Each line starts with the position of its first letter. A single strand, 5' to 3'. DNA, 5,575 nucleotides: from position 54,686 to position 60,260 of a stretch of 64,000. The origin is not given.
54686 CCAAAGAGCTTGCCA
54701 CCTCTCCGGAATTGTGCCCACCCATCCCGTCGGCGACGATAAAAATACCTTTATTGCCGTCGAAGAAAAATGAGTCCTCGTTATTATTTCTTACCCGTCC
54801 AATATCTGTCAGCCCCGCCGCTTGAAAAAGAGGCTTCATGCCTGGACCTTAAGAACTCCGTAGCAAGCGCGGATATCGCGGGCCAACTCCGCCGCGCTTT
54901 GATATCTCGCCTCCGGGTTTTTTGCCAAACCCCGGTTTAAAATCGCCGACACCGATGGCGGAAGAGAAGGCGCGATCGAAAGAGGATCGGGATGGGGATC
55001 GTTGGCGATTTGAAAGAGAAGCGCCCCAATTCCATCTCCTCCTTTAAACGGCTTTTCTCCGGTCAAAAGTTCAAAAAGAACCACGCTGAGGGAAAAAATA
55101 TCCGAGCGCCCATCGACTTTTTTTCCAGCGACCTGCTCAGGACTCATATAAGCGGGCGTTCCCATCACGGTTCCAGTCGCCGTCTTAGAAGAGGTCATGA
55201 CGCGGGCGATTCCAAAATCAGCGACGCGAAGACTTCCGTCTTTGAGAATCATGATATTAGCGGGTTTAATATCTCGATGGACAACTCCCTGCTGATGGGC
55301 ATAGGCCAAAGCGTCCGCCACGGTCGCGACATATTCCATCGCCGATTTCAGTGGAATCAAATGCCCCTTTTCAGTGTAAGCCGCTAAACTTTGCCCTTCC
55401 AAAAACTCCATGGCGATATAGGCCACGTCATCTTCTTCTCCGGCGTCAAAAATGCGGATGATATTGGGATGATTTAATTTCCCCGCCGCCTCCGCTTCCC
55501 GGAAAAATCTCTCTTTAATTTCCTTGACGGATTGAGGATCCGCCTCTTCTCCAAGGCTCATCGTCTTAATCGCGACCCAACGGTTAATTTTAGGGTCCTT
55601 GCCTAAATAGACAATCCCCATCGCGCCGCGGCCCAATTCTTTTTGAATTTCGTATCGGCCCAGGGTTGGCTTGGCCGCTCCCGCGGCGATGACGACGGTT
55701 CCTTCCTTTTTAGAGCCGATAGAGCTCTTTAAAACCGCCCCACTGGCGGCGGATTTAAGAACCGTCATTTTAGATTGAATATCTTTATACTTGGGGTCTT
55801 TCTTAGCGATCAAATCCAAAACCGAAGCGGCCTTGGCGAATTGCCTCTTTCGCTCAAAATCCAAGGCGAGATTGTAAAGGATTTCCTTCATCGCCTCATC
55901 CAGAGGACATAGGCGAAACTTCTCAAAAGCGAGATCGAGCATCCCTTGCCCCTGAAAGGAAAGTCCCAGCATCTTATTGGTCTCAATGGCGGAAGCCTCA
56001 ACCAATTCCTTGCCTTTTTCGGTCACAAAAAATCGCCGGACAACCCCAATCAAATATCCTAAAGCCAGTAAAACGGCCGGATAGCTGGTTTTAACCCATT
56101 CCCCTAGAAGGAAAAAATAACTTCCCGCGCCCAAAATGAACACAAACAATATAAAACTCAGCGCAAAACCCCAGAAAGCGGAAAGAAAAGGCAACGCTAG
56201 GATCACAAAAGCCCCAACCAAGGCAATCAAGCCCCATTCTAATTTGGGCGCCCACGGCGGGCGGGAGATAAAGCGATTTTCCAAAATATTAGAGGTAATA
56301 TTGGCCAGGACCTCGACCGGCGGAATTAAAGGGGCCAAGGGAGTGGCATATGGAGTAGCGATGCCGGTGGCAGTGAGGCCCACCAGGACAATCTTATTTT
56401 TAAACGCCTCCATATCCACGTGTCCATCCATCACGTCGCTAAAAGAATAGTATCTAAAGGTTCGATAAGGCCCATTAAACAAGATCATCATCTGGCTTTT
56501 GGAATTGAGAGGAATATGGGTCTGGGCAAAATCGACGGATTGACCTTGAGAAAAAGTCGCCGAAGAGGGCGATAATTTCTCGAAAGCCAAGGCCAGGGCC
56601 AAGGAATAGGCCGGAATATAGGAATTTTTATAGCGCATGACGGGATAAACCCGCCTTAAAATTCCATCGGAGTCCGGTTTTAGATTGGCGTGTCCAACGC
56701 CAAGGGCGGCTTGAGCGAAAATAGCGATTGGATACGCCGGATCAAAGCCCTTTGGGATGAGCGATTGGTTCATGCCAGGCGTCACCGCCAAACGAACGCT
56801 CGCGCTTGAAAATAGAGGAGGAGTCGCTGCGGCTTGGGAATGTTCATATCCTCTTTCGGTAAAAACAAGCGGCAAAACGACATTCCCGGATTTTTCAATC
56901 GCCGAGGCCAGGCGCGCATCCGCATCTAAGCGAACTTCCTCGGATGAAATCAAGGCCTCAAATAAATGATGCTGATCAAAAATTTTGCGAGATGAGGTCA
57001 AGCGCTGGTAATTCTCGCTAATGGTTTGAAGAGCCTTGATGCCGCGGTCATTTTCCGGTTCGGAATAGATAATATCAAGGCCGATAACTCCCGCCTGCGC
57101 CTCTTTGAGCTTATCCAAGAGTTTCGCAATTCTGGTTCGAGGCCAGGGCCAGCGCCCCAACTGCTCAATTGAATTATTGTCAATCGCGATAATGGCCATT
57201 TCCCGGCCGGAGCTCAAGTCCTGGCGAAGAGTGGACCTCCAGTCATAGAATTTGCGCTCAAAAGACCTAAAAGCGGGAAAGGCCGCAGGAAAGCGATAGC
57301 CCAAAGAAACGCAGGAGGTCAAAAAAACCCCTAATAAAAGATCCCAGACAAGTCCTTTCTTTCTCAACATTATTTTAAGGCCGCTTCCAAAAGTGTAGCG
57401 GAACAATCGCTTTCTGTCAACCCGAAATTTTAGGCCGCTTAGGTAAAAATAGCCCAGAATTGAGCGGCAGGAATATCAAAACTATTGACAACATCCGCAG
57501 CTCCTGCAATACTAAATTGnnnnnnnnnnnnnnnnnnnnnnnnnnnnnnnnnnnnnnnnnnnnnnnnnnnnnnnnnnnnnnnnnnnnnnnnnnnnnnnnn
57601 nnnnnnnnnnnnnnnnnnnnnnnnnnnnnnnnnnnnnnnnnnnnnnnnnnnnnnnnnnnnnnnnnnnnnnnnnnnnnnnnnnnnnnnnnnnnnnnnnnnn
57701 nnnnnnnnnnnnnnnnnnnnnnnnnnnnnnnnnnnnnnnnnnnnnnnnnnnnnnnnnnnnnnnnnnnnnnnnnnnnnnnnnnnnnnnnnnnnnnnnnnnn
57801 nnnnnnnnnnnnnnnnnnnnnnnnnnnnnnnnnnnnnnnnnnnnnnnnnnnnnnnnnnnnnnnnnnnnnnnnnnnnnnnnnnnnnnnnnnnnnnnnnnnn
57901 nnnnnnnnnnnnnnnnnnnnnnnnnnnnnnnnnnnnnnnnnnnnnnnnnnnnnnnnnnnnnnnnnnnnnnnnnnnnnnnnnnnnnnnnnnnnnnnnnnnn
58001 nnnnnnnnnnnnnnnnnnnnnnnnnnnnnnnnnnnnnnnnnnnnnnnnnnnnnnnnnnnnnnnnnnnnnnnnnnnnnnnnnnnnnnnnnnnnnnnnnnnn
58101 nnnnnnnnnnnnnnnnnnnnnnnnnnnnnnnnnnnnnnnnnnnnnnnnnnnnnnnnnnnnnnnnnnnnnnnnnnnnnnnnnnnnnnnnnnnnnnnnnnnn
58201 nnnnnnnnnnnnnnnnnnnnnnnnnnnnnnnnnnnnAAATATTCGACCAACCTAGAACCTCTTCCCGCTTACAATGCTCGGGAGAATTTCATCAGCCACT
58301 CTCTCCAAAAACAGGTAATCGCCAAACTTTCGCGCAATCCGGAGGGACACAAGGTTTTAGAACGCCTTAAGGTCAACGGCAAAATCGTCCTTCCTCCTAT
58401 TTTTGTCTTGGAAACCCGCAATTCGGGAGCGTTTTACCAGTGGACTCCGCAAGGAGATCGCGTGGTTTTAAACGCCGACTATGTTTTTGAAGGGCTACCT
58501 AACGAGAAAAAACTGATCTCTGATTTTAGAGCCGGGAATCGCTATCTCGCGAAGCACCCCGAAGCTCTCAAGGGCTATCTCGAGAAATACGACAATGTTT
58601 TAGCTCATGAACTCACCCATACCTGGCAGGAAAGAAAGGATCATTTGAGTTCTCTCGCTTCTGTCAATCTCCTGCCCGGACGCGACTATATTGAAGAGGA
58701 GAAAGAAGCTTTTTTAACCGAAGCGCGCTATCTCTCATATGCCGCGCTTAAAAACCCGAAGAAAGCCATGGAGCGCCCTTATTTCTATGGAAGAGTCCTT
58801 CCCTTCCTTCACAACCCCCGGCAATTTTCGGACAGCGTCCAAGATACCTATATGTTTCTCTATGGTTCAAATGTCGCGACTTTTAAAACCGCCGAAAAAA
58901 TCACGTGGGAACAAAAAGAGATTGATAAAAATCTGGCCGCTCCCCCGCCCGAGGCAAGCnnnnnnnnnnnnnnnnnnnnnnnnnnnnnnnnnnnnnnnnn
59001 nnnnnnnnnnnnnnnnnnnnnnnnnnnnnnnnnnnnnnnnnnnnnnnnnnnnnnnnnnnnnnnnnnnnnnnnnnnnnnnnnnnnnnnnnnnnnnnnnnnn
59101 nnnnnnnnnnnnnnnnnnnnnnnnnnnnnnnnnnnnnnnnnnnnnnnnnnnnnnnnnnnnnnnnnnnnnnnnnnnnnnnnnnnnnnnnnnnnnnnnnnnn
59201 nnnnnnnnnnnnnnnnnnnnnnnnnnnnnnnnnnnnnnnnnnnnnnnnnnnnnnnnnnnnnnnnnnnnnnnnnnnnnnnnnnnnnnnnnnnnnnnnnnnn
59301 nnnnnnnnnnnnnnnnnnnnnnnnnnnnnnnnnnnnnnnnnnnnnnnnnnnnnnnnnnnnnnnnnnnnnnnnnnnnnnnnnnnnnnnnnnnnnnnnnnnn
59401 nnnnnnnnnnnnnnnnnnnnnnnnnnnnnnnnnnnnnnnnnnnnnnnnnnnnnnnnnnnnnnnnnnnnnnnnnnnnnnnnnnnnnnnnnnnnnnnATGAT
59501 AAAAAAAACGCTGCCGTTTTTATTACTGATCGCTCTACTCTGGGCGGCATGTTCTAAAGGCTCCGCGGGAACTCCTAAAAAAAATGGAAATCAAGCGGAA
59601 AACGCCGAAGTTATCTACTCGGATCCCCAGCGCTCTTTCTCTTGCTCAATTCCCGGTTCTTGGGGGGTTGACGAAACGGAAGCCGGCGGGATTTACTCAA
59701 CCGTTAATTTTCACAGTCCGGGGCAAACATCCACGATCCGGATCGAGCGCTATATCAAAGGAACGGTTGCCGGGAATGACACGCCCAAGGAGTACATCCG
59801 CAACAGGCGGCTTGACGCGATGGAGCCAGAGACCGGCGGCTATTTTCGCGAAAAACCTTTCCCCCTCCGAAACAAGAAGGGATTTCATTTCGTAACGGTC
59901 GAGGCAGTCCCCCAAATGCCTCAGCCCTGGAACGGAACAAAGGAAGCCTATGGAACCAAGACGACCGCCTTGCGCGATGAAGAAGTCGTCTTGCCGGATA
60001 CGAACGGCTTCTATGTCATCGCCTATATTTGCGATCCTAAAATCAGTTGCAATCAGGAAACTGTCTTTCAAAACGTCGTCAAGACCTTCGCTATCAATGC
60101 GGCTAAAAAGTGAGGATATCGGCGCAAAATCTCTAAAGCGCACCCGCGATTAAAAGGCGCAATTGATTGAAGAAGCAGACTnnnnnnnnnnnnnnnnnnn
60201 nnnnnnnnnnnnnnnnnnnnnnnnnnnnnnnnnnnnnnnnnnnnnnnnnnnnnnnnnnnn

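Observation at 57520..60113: Secreted 660-aa HExxH protein co-translated with a lipoprotein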

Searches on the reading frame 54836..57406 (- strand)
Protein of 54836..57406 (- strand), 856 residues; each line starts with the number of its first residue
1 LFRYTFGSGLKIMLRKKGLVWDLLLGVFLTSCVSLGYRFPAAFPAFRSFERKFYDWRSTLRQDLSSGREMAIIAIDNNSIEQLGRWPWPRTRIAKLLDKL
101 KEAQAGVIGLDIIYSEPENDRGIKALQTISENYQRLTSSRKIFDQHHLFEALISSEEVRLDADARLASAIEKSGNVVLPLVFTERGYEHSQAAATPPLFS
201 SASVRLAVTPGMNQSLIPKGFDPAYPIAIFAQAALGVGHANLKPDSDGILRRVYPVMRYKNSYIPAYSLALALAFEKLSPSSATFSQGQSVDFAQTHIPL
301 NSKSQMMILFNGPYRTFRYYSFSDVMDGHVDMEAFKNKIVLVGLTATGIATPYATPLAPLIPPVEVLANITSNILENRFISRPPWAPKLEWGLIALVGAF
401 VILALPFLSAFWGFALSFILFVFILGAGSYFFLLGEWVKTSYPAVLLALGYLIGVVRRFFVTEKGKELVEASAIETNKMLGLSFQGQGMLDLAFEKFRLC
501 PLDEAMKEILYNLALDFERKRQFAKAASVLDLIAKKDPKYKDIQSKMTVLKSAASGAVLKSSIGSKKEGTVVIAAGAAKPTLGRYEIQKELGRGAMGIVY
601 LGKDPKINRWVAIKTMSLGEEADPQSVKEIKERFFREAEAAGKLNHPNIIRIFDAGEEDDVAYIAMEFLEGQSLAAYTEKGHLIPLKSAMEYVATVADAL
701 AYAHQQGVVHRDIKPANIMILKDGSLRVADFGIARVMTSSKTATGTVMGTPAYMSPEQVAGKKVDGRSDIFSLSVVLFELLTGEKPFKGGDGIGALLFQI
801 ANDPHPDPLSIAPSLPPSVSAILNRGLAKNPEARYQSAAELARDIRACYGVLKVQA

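Call 5: search_protein_families(library=pfam, proteins=[window:54836-57406:-], max_evalue=1)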
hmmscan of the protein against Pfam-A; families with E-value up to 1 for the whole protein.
window:54836-57406:- (856 aa): 11 families
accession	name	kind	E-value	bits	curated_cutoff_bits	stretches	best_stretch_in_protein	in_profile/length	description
PF05226.16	CHASE2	-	9.4e-63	212.6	26.3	1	39-401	11-253/257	CHASE2 domain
PF00069.31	Pkinase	-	3.4e-56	191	31.7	1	585-836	1-253/263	Protein kinase domain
PF07714.23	PK_Tyr_Ser-Thr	-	4.5e-36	124.9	23.1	1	586-835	2-249/258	Protein tyrosine and serine/threonine kinase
PF03109.22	ABC1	-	0.00031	20.4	22.9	1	663-739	144-219/244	ABC1 atypical kinase-like domain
PF17667.7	Pkinase_fungal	-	0.0015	17.7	24.1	1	704-772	304-378/387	Fungal protein kinase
PF01636.29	APH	-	0.0039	17.4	23.2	1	699-735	161-198/239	Phosphotransferase enzyme family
PF06293.20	Kdo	-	0.063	13.1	21.3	1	662-724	92-155/207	Lipopolysaccharide kinase (Kdo/WaaP) family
PF07719.23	TPR_2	-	0.14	12.8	27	0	508-539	2-33/34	Tetratricopeptide repeat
PF14531.12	Kinase-like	-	0.21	11.3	25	1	699-733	157-191/289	Kinase-like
PF16199.10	Radical_SAM_C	-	0.27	11.8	31.9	1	670-711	13-53/85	Radical_SAM C-terminal domain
PF13174.12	TPR_6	-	0.64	11.2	26.3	0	510-539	3-32/33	Tetratricopeptide repeat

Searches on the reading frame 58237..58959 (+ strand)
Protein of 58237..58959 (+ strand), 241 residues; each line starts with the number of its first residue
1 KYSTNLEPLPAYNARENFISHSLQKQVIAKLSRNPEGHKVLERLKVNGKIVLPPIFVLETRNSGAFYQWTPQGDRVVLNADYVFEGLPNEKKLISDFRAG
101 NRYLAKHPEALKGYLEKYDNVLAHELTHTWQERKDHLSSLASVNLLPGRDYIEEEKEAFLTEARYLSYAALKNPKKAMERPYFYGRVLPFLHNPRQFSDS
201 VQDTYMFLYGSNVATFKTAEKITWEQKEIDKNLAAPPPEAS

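Call 70: search_solved_structures(query=A6, max_evalue=10, show_alignments=4)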
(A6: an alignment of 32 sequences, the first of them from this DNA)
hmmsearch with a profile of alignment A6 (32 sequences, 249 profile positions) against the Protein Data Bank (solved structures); distinct sequences matched with E-value up to 10: 0.

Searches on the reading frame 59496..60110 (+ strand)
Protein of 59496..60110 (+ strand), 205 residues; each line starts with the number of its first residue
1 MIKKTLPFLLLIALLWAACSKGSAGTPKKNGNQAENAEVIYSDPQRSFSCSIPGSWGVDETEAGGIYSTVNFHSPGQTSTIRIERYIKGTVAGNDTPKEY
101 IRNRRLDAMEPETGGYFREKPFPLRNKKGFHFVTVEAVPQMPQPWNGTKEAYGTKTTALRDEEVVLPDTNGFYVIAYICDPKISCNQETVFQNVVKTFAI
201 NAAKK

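Call 5: search_protein_families(library=pfam, proteins=[window:59496-60110:+], max_evalue=1)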
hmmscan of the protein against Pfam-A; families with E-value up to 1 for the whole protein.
window:59496-60110:+ (205 aa): 1 family
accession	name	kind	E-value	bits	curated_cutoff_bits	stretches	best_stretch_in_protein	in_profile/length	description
PF18933.6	PsbP_2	-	9.2e-05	23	27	1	32-91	39-97/184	PsbP-like protein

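Call 7: search_protein_families(library=ncbifam, proteins=[window:59496-60110:+], max_evalue=1)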
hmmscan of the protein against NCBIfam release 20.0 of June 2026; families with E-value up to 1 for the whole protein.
window:59496-60110:+ (205 aa): 0 families

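Call 20: find_homologous_proteins(query=window:59496-60110:+)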
Query window:59496-60110:+ (205 aa): 3 proteins with E <= 0.001 among 95 candidates.
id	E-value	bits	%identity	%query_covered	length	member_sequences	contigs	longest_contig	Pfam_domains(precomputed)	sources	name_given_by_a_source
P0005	1.2e-129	448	94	100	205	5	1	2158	-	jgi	jgi:hypothetical protein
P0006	1.0e-106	373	81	96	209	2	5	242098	-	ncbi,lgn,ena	-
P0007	1.3e-100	353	74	99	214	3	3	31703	-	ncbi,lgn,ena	-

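Call 40: search_protein_families(library=pfam, alignment_id=A5, max_evalue=1)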
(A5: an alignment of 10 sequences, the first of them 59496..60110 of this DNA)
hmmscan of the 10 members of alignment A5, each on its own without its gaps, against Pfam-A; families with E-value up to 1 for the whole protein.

A. member 1, window:59496-60110:+ (205 aa): 1 family
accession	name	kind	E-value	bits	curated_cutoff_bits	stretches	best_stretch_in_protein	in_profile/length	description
PF18933.6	PsbP_2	-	9.2e-05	23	27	1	32-91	39-97/184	PsbP-like protein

B. families by the number of members that match (of 10 scanned): 5 families
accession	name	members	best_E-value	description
PF18933.6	PsbP_2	4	4.6e-06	PsbP-like protein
PF01789.22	PsbP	2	0.13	PsbP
PF00160.26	Pro_isomerase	1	0.06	Cyclophilin type peptidyl-prolyl cis-trans isomerase/CLD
PF00229.24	TNF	1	0.12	TNF(Tumour Necrosis Factor) family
PF20114.4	DUF6504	1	0.14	Domain of unknown function (DUF6504)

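Call 41: search_solved_structures(query=A5, max_evalue=10, show_alignments=2)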
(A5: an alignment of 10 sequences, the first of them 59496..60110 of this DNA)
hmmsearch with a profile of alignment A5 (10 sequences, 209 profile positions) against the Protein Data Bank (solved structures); distinct sequences matched with E-value up to 10: 3.
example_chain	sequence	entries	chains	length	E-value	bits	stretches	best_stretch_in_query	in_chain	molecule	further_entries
5hkj_A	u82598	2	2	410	0.077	16.2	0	35-53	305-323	Complement C1q subcomponent subunit A,Complement C1q subcomponent subunit C,Complement C1q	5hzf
8bd3_F1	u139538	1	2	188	0.86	12.8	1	32-135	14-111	Photosystem II oxygen evolving enhancer 2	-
4rth_A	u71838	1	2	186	0.87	12.7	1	32-110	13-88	Membrane-extrinsic protein of photosystem II PsbP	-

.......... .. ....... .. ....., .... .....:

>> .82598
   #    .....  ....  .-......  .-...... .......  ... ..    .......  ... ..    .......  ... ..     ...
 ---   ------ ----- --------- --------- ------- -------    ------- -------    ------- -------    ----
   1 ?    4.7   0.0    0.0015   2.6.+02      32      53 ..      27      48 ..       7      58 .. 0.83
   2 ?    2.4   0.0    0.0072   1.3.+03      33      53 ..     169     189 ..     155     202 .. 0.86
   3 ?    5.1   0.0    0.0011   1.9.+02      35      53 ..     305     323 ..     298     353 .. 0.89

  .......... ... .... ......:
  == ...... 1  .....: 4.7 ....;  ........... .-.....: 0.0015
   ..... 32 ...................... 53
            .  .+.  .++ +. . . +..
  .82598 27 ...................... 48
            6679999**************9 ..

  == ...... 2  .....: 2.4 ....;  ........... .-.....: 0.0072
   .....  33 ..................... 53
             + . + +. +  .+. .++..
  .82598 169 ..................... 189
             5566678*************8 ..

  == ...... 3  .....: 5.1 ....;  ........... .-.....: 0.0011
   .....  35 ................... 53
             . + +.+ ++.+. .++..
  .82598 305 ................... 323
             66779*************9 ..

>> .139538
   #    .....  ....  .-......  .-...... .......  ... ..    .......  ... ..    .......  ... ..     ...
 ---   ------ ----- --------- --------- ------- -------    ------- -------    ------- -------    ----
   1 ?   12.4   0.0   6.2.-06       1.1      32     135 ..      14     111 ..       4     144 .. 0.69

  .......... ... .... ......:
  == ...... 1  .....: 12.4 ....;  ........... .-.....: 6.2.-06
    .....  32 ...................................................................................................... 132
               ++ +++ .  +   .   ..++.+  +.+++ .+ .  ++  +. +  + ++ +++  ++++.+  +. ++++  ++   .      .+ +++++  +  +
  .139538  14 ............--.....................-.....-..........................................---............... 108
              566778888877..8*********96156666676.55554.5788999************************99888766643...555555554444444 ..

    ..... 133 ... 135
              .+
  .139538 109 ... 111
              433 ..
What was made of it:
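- On PsbP_2 / PsbP family (gene B): PDB PsbP chains match at E about 0.9 (call 41).
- Closest known: PsbP / PsbP_2 family. Same: PDB PsbP chains are the only non-spurious profile hits, at E about 0.9 (call 41).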

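Call 79: search_protein_families(library=padloc, proteins=[window:59496-60110:+], max_evalue=0.1)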
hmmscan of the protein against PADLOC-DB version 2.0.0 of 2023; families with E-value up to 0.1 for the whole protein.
window:59496-60110:+ (205 aa): 0 families

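Call 80: search_protein_families(library=phrogs, proteins=[window:59496-60110:+], max_evalue=0.1)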
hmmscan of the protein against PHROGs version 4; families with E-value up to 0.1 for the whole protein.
window:59496-60110:+ (205 aa): 0 families
